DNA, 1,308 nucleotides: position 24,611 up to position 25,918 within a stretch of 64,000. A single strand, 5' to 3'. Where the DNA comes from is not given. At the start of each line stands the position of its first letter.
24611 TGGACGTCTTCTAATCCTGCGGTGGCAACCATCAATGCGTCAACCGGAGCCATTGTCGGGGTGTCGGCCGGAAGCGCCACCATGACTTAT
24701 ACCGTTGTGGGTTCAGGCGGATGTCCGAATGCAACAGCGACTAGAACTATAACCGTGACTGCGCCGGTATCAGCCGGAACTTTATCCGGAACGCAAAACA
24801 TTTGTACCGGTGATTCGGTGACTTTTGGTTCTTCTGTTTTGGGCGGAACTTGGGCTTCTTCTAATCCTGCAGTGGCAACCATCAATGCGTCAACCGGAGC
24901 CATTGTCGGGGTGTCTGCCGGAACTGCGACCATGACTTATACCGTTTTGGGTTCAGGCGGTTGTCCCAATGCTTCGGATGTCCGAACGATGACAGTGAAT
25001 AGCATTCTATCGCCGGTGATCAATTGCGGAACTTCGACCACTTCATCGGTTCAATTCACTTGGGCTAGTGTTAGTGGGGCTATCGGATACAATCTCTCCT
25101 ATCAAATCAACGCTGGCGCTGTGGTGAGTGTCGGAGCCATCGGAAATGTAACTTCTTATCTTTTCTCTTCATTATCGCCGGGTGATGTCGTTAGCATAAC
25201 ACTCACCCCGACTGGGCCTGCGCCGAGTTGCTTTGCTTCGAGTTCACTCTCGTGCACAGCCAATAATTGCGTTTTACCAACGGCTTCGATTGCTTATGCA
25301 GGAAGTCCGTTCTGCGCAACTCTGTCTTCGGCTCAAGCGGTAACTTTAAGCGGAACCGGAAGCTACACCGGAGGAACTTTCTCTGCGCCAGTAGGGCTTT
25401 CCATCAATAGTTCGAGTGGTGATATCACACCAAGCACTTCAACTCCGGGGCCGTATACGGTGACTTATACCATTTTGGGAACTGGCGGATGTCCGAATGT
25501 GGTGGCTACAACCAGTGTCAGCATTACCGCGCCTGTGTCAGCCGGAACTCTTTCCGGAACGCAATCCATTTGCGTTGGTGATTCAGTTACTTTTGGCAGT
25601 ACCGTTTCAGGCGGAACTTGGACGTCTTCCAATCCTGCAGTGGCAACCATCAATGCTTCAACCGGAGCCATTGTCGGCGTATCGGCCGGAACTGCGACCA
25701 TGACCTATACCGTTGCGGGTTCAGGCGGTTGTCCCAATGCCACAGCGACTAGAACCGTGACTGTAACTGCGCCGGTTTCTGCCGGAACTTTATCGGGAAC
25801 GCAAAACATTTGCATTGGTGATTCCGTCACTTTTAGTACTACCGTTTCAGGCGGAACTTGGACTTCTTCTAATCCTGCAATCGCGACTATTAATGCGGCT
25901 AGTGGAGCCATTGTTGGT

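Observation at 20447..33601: Giant T9SS type-B adhesin-like gene built from a two-level repeat hierarchy (33 x 240-bp Ig-like units in five runs)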

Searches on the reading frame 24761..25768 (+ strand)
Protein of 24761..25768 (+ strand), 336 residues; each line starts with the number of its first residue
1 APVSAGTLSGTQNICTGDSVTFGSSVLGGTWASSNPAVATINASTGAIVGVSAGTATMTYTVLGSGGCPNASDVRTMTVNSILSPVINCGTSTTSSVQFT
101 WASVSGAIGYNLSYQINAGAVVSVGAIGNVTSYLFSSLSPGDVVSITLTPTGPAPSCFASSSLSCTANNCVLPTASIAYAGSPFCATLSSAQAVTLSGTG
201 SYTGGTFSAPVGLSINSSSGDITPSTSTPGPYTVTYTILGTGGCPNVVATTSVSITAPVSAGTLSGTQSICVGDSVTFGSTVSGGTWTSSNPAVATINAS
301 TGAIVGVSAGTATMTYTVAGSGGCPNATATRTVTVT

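Call 38: predict_structure(alignment_id=A3)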
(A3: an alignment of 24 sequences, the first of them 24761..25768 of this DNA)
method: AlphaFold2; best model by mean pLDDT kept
length: 336 residues; sequences in the alignment: 24
mean_pLDDT: 85.5   pTM: 0.55
mean pLDDT of the five models: 85.5, 83.8, 82.1, 79.6, 75.0
residues with pLDDT >= 90: 147; 70-90: 161; 50-70: 24; < 50: 4
segments of 3 or more residues with pLDDT < 50: none
pLDDT, mean of each block of 10 residues (from residue 1): 52 80 70 87 79 85 78 82 90 92 90 95 93 93 95 85 90 82 91 87 85 94 95 90 80 90 78 82 81 87 88 88 84 90
secondary structure, 60 per line:
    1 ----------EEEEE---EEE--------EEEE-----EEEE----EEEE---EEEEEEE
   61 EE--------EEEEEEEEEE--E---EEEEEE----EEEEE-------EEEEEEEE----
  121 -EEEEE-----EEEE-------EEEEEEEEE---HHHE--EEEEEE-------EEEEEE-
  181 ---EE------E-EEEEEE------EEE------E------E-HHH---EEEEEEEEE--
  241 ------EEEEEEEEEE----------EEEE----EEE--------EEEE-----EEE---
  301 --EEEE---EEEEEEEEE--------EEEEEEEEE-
elements in order: E11-15 E19-21 E30-33 E39-42 E47-50 E54-62 E71-80 E87-92 E97-101 E109-116 E122-126 E132-135 E143-151 E161-166 E174-179 E194-199 E206-208 E230-238 E247-256 E267-270 E275-277 E286-289 E295-297 E303-306 E310-318 E327-335

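Call 41: fold_search(model_id=the predicted structure, library=pdb)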
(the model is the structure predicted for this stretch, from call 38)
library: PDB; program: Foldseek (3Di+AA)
matches with E <= 10: 1681; with E <= 0.001: 255
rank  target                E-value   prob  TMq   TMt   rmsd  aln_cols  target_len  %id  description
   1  9fly_A                2.4e-10  1.00  0.51  0.25   7.0       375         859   16  CryoEM structure of the base (4151-5009) in the grappling hook protein A (GhpA) in the bacterium Aureispira sp. CCB-QB (released 2024-10-16)
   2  9flu_A                5.2e-10  1.00  0.46  0.47   8.4       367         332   16  CryoEM structure of the fragment-1 (3402-3733) in the grappling hook protein A (GhpA) in the bacterium Aureispira sp.  (released 2024-10-16)
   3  9hcj_10               9.1e-10  1.00  0.20  0.06  36.8       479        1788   10  D. discoideum nuclear pore complex (released 2024-12-25)
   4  7r5k_10               1.0e-09  1.00  0.21  0.05  40.6       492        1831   11  Human nuclear pore complex (constricted) (released 2022-06-22)
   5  9flv_A                2.7e-09  1.00  0.46  0.39   8.4       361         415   15  CryoEM structure of the fragment-5 (2393-2807) in the grappling hook protein A (GhpA) in the bacterium Aureispira sp.  (released 2024-10-16)
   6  3q2w_A                1.1e-08  1.00  0.29  0.21  14.5       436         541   12  Crystal structure of mouse N-cadherin ectodomain (released 2011-02-23)
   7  6vg4_A                5.1e-08  1.00  0.27  0.17  13.7       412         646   12  Human protocadherin 10 ectodomain (released 2020-03-11)
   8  8d40_B                9.0e-08  1.00  0.29  0.25  12.4       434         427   12  Crystal structure of human CELSR1 EC1-4 (released 2023-08-30)
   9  4ak1                  1.6e-07  1.00  0.18  0.11  31.5       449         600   12  Structure of BT4661, a SusE-like surface located polysaccharide binding protein from the Bacteroides thetaiotaomicron he (released 2013-03-06)
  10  7r3t_B                2.1e-07  1.00  0.19  0.34  16.6       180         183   26  Crystal structure of the Dimeric C-terminal Big_2-CBM56 domains from Paenibacillus illinoisensis (Bacillus circulans I (released 2023-02-22)
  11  7quz_AAA              2.2e-07  1.00  0.19  0.34  16.5       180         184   25  Crystal structure of the SeMet octameric C-terminal Big_2-CBM56 domains from Paenibacillus illinoisensis (Bacillus c (released 2023-02-01)
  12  4aq1_A                2.5e-07  1.00  0.29  0.16  13.5       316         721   16  Structure of the SbsB S-layer protein of Geobacillus stearothermophilus PV72p2 in complex with nanobody KB6 (released 2012-06-13)
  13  9flw_A                2.6e-07  1.00  0.47  0.34   7.6       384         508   15  CryoEM structure of the fragment-6 (3571-4078) in the grappling hook protein A (GhpA) in the bacterium Aureispira sp.  (released 2024-10-16)
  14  5i99                  2.6e-07  1.00  0.32  0.28  13.2       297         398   14  Crystal structure of mouse CNTN3 Ig5-Fn2 domains (released 2016-08-31)
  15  7quz_DDD              2.9e-07  1.00  0.19  0.33  16.4       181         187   25  Crystal structure of the SeMet octameric C-terminal Big_2-CBM56 domains from Paenibacillus illinoisensis (Bacillus c (released 2023-02-01)
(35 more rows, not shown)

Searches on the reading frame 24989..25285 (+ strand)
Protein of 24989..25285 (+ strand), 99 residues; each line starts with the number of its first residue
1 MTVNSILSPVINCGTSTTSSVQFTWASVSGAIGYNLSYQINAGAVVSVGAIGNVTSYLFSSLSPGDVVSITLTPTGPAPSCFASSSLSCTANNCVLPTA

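Call 28: search_protein_families(library=pfam, proteins=[window:24989-25285:+], max_evalue=10)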
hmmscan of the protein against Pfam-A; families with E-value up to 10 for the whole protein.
window:24989-25285:+ (99 aa): 1 family
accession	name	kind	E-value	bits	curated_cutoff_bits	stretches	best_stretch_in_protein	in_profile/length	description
PF02019.24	WIF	-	0.23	11.7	25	1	16-46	39-70/131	WIF domain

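Call 74: search_solved_structures(query=A6, max_evalue=10, show_alignments=2)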
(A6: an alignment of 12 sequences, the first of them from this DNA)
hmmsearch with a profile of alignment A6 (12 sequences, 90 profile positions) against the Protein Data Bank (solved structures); distinct sequences matched with E-value up to 10: 11.
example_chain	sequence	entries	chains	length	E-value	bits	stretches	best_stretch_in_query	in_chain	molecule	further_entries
5j7k_A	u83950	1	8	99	0.00037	23.5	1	13-80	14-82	FN3con-a-lys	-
4u3h_A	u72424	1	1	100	0.00093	22.3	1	13-76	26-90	FN3con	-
9n7g_A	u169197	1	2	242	0.0076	19.3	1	13-86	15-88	Protein S100-A7 FN3 chimera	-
6dkh_A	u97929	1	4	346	0.14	15.3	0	33-87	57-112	L-idonate 5-dehydrogenase (NAD(P)(+))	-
6iic_C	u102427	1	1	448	0.35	14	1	12-79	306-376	VP3 of Mud crab dicistrovirus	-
2xwg_A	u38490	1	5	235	0.49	13.6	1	10-59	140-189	SORTASE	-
2ck2_A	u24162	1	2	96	0.54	13.4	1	13-80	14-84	HUMAN FIBRONECTIN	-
3tes_A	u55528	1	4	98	0.55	13.4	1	13-71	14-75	Tencon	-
4lpv_A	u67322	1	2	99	1.1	12.4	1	13-68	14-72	TENCON variant P41BR3-42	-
5j7c_C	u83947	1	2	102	1.2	12.3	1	12-80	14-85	FNfn10-anti-lysozyme (DE0.4.1)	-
2l0d_A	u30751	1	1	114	3.3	10.9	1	13-55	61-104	Cell surface protein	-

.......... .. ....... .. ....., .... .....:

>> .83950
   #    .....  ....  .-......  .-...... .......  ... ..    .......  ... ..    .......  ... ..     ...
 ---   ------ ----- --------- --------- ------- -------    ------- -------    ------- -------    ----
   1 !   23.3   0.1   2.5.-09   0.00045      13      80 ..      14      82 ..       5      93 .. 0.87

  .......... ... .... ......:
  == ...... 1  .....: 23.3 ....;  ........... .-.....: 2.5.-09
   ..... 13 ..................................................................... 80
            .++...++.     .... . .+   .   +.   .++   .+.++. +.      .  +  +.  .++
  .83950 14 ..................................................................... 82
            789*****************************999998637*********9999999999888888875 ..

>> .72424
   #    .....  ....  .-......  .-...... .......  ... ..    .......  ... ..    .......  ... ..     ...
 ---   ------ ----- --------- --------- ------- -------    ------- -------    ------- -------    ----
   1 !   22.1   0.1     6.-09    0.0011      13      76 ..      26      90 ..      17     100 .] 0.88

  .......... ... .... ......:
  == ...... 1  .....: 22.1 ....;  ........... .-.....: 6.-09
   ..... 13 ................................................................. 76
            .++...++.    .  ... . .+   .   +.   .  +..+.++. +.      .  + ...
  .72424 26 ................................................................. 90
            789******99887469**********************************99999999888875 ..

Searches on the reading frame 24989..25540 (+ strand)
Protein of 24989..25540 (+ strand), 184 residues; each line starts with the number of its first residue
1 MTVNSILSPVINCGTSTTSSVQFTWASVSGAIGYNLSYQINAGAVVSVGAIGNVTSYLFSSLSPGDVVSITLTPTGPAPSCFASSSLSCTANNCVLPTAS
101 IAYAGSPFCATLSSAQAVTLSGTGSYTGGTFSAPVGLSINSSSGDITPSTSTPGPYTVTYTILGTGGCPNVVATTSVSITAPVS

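Call 30: find_homologous_proteins(query=window:24989-25540:+, max_evalue=0.001)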
Query window:24989-25540:+ (184 aa): 86 proteins with E <= 0.001 among 696 candidates.
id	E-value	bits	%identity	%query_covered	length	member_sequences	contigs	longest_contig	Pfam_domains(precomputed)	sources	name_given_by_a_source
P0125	4.4e-80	286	64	93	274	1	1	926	PF05345.19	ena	-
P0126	5.1e-74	266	54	72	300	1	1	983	PF05345.19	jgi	jgi:hypothetical protein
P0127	3.3e-65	237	63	91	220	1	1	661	-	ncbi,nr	ncbi:hypothetical protein L1S35_13205, partial [Flavobacterium sp. AS60]|nr:hypothetical protein [Fl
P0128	4.1e-65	237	64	97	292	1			-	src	-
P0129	9.6e-62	226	62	100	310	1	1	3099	-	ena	-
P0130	2.0e-60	222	65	47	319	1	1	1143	PF16403.12,PF05345.19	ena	-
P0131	6.6e-58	213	58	46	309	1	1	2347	PF16403.12,PF05345.19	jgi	jgi:hypothetical protein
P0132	7.0e-58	213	66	97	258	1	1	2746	-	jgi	jgi:hypothetical protein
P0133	1.1e-57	213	66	96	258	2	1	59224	-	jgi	jgi:hypothetical protein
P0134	6.1e-53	197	63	96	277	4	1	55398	-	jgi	jgi:hypothetical protein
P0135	7.4e-53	197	54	49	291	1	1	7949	PF16403.12,PF05345.19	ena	-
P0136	2.9e-52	195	53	62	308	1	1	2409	PF18962.8,PF16403.12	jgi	jgi:hypothetical protein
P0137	7.9e-50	187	63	57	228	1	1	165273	PF05345.19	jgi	jgi:hypothetical protein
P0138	2.8e-49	185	57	46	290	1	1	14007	PF16403.12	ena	-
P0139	1.1e-48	183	62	47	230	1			PF16403.12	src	-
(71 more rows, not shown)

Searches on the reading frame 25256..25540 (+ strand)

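Call 28: search_protein_families(library=pfam, proteins=[window:25256-25540:+], max_evalue=10)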
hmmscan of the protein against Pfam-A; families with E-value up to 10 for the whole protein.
window:25256-25540:+ (95 aa): 3 families
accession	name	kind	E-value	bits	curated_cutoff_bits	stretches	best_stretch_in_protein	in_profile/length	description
PF05345.18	He_PIG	-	2.6e-05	25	24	1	9-91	9-94/96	Putative Ig domain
PF16403.11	Bact_surface_Ig-like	-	0.14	12.6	27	1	61-77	43-59/71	Bacterial surface protein, Ig-like domain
PF07523.18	Big_3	-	0.15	12.7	21.2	1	58-82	42-60/68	Bacterial Ig-like domain (group 3)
